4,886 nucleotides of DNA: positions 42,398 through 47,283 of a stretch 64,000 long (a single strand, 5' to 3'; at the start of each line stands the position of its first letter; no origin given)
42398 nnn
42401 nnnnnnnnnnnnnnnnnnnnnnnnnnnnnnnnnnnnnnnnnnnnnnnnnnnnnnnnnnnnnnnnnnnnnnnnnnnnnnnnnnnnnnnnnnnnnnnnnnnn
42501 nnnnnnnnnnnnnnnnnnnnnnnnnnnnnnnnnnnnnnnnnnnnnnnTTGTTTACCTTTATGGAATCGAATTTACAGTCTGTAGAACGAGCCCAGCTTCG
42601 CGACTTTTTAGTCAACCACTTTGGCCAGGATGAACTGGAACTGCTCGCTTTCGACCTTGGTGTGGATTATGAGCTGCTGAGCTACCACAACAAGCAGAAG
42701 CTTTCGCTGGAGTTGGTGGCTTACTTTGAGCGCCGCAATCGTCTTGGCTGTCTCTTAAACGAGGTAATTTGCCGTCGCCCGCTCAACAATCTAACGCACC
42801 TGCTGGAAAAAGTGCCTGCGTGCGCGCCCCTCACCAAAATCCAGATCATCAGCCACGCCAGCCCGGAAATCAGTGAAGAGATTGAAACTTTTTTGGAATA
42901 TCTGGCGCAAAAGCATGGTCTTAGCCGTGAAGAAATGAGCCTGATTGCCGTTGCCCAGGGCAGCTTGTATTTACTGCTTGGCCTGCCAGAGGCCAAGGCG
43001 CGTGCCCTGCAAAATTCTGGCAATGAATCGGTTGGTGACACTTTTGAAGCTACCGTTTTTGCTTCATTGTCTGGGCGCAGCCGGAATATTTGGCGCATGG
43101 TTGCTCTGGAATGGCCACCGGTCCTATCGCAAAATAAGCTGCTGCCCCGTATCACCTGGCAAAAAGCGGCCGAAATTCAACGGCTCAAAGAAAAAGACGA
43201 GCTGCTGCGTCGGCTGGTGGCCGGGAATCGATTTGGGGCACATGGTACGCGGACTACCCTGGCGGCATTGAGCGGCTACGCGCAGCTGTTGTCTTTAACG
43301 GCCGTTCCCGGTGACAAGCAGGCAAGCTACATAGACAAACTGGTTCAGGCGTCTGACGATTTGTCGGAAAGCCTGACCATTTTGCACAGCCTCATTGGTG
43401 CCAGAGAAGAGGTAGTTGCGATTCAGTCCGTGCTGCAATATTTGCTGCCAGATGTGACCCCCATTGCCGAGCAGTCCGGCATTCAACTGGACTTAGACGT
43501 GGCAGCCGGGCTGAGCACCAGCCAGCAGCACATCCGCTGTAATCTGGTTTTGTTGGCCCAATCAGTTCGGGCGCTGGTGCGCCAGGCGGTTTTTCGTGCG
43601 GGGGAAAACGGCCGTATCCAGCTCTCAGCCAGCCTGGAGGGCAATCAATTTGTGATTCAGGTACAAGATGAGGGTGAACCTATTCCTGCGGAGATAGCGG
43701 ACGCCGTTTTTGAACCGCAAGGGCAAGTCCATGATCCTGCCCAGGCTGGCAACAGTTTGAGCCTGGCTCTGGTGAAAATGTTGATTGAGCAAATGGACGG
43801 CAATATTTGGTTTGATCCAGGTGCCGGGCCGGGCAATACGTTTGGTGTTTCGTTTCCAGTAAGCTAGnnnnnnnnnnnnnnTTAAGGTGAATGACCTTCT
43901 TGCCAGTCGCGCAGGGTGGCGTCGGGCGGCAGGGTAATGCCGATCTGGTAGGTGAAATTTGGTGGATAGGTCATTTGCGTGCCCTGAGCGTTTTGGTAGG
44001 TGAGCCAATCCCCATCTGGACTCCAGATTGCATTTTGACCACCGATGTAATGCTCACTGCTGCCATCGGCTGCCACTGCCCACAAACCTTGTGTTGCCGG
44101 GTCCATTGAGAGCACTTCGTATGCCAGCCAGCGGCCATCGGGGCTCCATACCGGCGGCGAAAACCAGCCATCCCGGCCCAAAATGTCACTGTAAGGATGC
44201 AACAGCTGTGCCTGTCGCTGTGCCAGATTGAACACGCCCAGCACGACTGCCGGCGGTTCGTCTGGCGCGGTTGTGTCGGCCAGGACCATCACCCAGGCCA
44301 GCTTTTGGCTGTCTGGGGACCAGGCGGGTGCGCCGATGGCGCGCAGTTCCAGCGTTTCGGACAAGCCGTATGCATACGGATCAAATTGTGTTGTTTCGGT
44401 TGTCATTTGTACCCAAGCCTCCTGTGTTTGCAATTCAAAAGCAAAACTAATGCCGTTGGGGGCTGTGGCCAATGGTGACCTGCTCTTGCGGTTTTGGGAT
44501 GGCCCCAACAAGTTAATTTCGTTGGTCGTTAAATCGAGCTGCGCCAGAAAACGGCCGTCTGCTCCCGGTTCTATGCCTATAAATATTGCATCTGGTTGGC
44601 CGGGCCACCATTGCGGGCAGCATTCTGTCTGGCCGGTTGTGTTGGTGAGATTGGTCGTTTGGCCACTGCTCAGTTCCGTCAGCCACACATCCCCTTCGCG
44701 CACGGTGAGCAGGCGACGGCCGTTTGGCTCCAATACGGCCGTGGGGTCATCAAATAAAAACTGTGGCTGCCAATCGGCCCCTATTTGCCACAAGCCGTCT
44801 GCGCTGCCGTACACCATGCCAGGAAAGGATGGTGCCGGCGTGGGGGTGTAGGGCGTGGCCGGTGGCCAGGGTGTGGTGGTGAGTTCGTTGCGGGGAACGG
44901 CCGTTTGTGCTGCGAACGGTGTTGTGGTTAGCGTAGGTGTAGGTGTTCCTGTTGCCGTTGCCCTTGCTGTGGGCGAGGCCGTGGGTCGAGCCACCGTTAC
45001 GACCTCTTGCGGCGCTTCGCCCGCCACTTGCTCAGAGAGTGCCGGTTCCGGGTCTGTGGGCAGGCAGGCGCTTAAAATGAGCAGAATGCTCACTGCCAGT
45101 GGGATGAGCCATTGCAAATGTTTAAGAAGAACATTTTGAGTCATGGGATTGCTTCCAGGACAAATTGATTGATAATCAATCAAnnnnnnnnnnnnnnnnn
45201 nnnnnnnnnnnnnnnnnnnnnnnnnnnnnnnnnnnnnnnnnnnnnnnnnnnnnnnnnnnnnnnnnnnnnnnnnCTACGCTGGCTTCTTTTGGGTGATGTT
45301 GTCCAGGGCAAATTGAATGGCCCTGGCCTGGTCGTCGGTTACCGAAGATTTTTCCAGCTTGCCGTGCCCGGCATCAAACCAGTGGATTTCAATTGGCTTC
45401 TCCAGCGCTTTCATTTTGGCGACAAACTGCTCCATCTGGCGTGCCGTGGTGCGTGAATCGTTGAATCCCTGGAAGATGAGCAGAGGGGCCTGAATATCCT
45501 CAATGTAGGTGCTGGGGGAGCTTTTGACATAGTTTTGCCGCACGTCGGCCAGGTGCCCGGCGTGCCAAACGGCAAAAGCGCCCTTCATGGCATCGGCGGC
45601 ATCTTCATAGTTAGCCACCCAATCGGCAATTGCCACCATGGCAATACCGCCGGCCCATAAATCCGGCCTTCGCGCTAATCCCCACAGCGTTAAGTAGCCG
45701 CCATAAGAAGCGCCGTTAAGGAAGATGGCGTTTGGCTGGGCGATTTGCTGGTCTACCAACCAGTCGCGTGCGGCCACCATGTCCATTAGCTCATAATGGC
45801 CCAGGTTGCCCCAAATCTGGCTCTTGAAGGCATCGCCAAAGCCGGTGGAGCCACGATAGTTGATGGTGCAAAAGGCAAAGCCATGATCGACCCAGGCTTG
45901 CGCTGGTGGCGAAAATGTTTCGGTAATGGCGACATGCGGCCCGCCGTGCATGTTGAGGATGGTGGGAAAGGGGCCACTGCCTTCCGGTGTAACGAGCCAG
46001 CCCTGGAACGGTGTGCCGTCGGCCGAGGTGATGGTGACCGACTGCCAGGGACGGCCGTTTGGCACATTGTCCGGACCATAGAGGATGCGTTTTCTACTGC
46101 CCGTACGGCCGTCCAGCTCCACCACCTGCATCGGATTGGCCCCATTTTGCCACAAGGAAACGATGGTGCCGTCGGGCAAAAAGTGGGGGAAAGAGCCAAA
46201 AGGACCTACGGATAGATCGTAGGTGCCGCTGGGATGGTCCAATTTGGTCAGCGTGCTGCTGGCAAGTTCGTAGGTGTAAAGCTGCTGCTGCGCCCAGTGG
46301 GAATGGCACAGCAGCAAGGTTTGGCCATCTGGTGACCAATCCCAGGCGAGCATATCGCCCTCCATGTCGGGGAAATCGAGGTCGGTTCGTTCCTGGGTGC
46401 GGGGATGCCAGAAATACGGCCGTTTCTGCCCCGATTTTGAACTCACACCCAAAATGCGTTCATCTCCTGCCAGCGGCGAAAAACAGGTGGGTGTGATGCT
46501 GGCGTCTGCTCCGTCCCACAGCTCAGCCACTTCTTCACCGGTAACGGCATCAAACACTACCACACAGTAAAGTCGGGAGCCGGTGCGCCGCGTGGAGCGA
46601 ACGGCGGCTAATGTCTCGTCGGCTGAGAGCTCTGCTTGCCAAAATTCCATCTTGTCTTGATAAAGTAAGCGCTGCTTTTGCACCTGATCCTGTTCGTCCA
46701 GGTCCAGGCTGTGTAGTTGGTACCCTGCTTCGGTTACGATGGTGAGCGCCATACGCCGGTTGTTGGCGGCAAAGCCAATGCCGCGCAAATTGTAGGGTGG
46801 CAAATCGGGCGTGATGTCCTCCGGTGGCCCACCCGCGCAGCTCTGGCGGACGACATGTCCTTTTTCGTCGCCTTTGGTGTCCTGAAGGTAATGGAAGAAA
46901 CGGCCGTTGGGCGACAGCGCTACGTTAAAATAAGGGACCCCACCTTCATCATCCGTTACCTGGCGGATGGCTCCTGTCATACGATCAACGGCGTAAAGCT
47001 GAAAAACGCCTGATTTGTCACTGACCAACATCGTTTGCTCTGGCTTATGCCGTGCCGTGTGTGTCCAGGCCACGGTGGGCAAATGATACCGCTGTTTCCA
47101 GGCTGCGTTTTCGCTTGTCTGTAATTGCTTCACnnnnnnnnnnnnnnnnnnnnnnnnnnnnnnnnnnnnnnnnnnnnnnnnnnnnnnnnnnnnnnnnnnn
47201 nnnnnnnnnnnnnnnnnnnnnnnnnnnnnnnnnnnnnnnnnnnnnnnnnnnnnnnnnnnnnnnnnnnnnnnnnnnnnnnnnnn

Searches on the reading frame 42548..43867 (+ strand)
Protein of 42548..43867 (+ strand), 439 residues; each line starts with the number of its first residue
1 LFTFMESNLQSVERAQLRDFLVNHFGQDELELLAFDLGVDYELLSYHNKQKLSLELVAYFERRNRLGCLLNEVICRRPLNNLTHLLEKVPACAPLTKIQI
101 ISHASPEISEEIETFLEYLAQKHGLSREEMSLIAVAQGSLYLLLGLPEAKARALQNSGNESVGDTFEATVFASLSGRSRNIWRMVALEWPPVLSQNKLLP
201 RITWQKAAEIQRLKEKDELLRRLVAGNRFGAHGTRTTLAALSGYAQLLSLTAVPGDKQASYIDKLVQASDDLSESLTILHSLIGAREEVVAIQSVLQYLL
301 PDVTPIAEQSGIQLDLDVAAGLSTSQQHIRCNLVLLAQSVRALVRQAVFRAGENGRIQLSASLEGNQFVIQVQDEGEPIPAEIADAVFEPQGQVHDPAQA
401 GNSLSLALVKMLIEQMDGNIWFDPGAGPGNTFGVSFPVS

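Call 5: search_protein_families(library=pfam, proteins=[window:42548-43867:+], max_evalue=0.01)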
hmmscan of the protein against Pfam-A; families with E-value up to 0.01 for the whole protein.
window:42548-43867:+ (439 aa): 3 families
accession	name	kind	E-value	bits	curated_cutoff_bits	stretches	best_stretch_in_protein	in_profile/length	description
PF19960.5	EAD7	-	6.9e-16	58.2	32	1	17-78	1-62/62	Effector-associated domain 7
PF02518.31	HATPase_c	-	7.6e-13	49.3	26.4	1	335-438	5-109/111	Histidine kinase-, DNA gyrase B-, and HSP90-like ATPase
PF00512.31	HisKA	-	0.0023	18.4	26.9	1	231-274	10-52/66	His Kinase A (phospho-acceptor) domain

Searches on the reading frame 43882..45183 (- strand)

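Call 5: search_protein_families(library=pfam, proteins=[window:43882-45183:-], max_evalue=0.01)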
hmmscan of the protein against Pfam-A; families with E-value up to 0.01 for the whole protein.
window:43882-45183:- (433 aa): 3 families
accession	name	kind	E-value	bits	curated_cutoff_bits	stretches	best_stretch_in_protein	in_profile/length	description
PF07676.18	PD40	-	2.6e-09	37.2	20.9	0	283-298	11-26/38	WD40-like Beta Propeller Repeat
PF00930.27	DPPIV_N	-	7.6e-05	22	22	0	149-183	48-82/354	Dipeptidyl peptidase IV (DPP IV) N-terminal region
PF11142.13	DUF2917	-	0.0061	16.3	25.5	0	146-170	6-30/59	Protein of unknown function (DUF2917)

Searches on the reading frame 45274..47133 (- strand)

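Call 5: search_protein_families(library=pfam, proteins=[window:45274-47133:-], max_evalue=0.01)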
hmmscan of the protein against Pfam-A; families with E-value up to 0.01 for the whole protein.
window:45274-47133:- (619 aa): 6 families
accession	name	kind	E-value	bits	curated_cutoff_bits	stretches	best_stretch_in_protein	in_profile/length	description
PF00326.27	Peptidase_S9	-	5.4e-41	140.9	22.6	1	407-613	3-210/213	Prolyl oligopeptidase family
PF02129.25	Peptidase_S15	-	3e-10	40.7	23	1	372-510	1-137/262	X-Pro dipeptidyl-peptidase (S15 family)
PF20434.5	BD-FAE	-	3e-08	33.9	26.8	1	514-573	155-214/215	BD-FAE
PF01738.24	DLH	-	5.3e-06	26.6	21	1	519-605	123-201/217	Dienelactone hydrolase family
PF12146.15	Hydrolase_4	-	9.9e-06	25.5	27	1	405-517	18-124/239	Serine aminopeptidase, S33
PF05448.18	AXE1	-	0.0076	15.5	21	0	366-435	59-126/321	Acetyl xylan esterase (AXE1)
